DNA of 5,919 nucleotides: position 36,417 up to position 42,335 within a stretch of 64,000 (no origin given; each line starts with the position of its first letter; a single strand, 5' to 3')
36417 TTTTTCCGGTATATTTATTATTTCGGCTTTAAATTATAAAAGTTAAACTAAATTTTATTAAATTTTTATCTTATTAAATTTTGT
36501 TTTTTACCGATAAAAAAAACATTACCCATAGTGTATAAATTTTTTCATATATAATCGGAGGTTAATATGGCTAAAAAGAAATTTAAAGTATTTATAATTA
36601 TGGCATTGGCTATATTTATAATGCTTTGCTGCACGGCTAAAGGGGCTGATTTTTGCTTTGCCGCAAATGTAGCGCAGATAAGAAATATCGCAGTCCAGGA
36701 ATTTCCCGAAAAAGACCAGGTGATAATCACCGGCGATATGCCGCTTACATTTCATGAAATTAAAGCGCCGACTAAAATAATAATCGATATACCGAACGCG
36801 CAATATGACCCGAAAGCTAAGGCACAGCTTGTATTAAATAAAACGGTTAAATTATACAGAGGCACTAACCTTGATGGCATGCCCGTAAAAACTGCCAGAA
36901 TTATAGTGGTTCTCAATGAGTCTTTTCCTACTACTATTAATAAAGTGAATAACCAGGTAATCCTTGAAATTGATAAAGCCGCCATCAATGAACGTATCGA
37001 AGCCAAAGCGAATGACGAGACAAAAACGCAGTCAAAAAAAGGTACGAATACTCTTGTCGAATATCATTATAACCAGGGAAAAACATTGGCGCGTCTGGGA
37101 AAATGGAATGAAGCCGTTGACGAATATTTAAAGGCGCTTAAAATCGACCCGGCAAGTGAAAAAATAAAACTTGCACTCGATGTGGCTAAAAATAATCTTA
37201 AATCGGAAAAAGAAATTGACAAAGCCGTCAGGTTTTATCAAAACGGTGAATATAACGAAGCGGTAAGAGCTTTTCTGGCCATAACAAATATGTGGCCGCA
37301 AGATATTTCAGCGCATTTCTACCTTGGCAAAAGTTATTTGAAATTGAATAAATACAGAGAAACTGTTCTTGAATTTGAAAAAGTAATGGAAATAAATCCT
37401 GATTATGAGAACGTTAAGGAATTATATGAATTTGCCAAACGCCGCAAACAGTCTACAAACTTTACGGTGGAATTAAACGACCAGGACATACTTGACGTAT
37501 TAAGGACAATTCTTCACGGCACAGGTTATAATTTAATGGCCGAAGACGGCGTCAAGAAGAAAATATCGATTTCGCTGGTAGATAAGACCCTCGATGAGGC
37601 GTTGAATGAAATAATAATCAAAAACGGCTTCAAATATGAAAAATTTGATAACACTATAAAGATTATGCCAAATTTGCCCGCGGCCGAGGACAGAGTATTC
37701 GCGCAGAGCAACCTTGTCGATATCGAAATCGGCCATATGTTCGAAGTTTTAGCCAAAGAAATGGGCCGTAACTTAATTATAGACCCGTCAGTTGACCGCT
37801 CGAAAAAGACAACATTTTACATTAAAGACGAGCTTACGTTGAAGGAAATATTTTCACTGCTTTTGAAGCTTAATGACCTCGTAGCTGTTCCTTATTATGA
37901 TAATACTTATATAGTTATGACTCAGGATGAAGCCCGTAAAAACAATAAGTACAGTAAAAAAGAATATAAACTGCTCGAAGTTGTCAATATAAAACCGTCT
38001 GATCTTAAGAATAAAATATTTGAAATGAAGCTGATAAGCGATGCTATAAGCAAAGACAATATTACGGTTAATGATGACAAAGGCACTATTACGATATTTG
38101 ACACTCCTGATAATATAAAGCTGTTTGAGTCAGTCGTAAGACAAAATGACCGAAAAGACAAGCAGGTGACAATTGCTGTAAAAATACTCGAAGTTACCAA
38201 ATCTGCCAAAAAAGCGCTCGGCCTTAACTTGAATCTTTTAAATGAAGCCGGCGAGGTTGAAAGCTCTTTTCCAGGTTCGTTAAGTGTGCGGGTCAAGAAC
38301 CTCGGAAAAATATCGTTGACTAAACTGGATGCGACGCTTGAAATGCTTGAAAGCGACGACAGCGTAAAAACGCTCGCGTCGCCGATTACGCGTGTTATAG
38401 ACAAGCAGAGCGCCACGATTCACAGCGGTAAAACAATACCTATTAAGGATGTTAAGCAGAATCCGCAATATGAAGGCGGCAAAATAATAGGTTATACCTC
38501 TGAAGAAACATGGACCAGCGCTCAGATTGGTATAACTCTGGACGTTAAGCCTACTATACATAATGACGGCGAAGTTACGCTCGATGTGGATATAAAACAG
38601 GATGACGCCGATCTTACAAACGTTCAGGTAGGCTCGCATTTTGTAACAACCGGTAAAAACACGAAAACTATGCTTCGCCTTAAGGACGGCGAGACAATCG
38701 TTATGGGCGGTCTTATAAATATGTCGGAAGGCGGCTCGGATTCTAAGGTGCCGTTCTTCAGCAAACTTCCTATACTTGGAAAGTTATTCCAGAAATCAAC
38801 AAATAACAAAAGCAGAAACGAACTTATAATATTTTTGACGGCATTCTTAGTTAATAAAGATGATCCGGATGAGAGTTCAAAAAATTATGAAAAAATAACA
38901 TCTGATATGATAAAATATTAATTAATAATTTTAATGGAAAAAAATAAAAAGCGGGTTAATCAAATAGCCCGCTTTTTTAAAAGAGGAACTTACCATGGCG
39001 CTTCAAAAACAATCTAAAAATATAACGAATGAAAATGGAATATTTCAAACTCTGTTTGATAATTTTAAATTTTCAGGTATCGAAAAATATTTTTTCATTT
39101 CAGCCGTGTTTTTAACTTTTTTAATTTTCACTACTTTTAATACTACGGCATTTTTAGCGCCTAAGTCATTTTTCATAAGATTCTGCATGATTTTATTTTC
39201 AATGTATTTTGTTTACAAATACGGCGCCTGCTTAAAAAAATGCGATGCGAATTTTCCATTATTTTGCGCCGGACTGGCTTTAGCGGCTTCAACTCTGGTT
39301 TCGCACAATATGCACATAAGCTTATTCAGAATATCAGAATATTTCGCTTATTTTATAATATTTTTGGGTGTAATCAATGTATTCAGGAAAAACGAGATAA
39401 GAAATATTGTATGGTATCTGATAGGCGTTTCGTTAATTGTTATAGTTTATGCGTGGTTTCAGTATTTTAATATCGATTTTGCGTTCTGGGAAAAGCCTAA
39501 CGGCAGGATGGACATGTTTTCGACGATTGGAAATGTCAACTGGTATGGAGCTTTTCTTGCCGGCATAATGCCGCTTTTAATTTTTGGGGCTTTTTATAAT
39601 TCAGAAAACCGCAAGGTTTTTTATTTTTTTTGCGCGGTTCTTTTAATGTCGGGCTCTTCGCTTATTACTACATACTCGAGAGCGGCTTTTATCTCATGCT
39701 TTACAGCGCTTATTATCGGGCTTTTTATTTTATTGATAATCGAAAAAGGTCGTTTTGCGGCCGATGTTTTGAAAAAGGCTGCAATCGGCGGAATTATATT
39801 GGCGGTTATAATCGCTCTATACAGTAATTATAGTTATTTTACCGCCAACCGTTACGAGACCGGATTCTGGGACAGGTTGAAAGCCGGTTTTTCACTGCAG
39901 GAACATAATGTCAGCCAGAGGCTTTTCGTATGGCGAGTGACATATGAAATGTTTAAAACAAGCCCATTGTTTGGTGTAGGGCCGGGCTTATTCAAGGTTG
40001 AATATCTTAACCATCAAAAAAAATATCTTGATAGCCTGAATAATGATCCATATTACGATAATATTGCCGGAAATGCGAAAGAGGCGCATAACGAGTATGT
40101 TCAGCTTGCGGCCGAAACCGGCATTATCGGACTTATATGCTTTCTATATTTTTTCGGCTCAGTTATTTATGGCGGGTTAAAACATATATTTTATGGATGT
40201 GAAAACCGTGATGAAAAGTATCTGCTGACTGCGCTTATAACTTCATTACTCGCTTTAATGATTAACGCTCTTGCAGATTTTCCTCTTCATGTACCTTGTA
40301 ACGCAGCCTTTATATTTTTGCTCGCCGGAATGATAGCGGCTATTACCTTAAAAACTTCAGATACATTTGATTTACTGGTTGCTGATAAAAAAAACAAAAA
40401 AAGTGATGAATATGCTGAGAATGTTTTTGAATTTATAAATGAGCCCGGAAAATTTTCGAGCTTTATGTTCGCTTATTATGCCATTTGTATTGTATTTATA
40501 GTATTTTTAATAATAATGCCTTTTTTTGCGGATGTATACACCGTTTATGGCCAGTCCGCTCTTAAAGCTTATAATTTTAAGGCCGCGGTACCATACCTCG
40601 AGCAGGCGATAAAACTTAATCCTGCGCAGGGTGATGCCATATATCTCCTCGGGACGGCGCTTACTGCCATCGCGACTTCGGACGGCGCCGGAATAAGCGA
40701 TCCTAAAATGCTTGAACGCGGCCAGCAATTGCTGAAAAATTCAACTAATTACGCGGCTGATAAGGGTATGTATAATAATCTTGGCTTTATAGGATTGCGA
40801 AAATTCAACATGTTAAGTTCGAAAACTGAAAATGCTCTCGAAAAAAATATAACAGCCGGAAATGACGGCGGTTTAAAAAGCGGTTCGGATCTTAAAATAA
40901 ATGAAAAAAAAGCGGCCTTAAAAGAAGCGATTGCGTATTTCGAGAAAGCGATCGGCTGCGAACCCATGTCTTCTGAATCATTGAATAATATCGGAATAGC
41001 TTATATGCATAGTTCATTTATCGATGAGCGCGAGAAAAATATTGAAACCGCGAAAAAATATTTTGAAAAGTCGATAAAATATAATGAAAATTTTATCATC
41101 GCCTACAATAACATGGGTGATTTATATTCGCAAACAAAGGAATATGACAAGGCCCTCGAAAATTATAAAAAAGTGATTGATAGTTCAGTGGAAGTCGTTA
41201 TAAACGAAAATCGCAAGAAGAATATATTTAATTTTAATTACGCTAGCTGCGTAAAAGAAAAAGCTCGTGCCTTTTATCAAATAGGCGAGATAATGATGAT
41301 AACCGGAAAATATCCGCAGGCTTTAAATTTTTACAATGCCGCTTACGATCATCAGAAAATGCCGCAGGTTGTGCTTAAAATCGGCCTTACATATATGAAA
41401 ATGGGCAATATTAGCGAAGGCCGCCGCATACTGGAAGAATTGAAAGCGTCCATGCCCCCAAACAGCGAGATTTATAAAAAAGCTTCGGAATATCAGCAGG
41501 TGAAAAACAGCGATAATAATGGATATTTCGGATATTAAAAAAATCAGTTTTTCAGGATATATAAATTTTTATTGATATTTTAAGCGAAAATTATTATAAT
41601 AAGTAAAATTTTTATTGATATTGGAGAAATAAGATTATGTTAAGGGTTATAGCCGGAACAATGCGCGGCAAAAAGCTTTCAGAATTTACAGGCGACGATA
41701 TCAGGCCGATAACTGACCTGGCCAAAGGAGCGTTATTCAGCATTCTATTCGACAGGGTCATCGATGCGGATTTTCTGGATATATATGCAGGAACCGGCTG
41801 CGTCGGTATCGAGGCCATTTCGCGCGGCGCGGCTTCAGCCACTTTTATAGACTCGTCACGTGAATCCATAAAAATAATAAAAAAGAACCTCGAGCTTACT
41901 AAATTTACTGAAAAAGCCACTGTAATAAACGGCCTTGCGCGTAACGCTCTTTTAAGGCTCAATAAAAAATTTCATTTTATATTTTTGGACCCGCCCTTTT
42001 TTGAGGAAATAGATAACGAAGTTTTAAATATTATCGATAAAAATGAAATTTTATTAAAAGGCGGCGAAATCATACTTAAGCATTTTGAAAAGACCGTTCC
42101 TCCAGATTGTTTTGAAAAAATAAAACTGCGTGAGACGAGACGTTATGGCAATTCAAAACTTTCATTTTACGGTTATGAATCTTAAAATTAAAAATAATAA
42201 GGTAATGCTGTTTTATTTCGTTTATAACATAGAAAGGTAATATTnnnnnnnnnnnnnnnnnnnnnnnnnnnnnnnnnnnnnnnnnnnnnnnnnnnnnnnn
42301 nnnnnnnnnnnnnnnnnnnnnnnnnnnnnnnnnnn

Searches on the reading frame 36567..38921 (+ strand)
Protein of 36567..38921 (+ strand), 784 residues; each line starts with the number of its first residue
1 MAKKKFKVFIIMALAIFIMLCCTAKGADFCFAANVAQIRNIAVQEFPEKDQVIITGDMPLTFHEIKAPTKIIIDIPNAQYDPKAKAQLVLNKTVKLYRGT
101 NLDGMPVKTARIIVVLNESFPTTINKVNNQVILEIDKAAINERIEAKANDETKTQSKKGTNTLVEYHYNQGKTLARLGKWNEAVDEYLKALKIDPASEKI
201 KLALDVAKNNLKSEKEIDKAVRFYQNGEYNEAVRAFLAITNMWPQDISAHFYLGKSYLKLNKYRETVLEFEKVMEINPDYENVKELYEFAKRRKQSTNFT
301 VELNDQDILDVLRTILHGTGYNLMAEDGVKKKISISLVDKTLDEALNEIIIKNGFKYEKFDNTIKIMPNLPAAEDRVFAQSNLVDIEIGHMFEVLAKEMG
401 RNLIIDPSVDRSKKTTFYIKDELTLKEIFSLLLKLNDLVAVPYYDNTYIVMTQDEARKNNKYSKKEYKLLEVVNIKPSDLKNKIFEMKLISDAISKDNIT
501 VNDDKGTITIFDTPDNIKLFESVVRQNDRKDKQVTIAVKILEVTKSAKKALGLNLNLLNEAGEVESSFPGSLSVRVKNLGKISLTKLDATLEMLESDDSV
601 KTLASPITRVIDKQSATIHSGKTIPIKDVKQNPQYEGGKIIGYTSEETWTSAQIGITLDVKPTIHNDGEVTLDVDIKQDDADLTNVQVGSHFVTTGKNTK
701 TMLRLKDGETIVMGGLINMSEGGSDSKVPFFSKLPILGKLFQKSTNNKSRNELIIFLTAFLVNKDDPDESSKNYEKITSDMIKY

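Call 64: search_protein_families(library=pfam, proteins=[window:36567-38921:+], max_evalue=0.0001)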
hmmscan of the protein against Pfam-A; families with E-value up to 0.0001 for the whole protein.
window:36567-38921:+ (784 aa): 11 families
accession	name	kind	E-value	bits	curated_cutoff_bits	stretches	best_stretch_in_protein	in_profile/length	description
PF00263.26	Secretin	-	2.5e-37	128.5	27.5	1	594-762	2-168/169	Bacterial type II and III secretion system protein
PF07719.23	TPR_2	-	2.3e-15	55.8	27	1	165-196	2-33/34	Tetratricopeptide repeat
PF00515.34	TPR_1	-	8.9e-13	47.9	27.8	1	165-195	2-32/34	Tetratricopeptide repeat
PF13414.12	TPR_11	-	1.1e-12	47.9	26.8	1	171-199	1-29/42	TPR repeat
PF07660.19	STN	-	2.7e-12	46.7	28.4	0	329-368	10-51/52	Secretin and TonB N terminus short domain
PF13181.12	TPR_8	-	1.4e-08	34.7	25.7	0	165-196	2-33/34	Tetratricopeptide repeat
PF13432.12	TPR_16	-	7.4e-08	33.1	32.7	0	218-263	2-47/65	Tetratricopeptide repeat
PF21305.2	type_II_gspD_N0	-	2.5e-06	27.7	27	0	382-442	2-63/71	GspD-like, N0 domain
PF13428.12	TPR_14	-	3.5e-06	27.6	23.5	0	168-204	5-41/44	Tetratricopeptide repeat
PF13174.12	TPR_6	-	2.3e-05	25.2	26.3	0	249-279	2-32/33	Tetratricopeptide repeat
PF12895.13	ANAPC3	-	3.3e-05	24.5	27.2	0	221-266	31-75/82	Anaphase-promoting complex, cyclosome, subunit 3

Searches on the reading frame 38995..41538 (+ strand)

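Call 64: search_protein_families(library=pfam, proteins=[window:38995-41538:+], max_evalue=0.0001)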
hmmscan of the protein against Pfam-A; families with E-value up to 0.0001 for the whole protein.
window:38995-41538:+ (847 aa): 15 families
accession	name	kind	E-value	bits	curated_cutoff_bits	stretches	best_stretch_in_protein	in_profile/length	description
PF04932.20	Wzy_C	-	1.9e-23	83.4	31.7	1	215-384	2-149/149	O-Antigen ligase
PF07719.23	TPR_2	-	5.3e-18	64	27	0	703-728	3-28/34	Tetratricopeptide repeat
PF13181.12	TPR_8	-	6.5e-16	57.5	25.7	0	703-729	3-29/34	Tetratricopeptide repeat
PF14559.12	TPR_19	-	1.8e-15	57.5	25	0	771-827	5-62/68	Tetratricopeptide repeat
PF00515.34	TPR_1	-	1.1e-14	53.9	27.8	1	703-728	3-28/34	Tetratricopeptide repeat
PF13424.12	TPR_12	-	4.3e-12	46.5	30.1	1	661-729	4-73/77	Tetratricopeptide repeat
PF13431.12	TPR_17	-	3.2e-10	39.9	24.4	0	689-722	1-34/34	Tetratricopeptide repeat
PF13414.12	TPR_11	-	1.4e-09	37.9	26.8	0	708-729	1-22/42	TPR repeat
PF13432.12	TPR_16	-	8.3e-09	36.2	32.7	0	519-556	4-41/65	Tetratricopeptide repeat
PF06552.18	TOM20_plant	-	1.5e-08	35.1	20.6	1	634-729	43-128/187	Plant specific mitochondrial import receptor subunit TOM20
PF13428.12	TPR_14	-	1.2e-07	32.1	23.5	0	514-554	3-43/44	Tetratricopeptide repeat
PF13374.12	TPR_10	-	3.4e-07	30.5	27.5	0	703-734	4-35/42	Tetratricopeptide repeat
PF25063.1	ARM_TT21_C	-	8.6e-06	26.2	35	0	669-726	97-154/209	Tetratricopeptide repeat protein 21 C-terminal ARM domain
PF25068.1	ARM_TT21_4th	-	1.4e-05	25.8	30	0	762-817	4-59/153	Tetratricopeptide repeat protein 21 forth ARM domain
PF13174.12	TPR_6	-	3.2e-05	24.7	26.3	0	793-818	3-28/33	Tetratricopeptide repeat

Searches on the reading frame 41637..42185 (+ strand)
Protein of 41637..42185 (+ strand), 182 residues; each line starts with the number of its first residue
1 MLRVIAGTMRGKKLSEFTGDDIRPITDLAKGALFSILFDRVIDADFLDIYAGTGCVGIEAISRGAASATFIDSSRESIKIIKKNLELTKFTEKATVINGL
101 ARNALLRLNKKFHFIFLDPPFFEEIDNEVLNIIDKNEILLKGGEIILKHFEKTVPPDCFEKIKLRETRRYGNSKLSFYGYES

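Call 64: search_protein_families(library=pfam, proteins=[window:41637-42185:+], max_evalue=0.0001)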
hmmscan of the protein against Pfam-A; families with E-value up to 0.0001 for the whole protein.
window:41637-42185:+ (182 aa): 2 families
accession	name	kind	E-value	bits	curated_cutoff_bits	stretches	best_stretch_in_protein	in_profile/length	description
PF03602.21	Cons_hypoth95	-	2.2e-45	155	24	1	2-178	1-181/182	Conserved hypothetical protein 95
PF05175.20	MTS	-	3.4e-08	33.7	23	1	31-146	21-137/170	Methyltransferase small domain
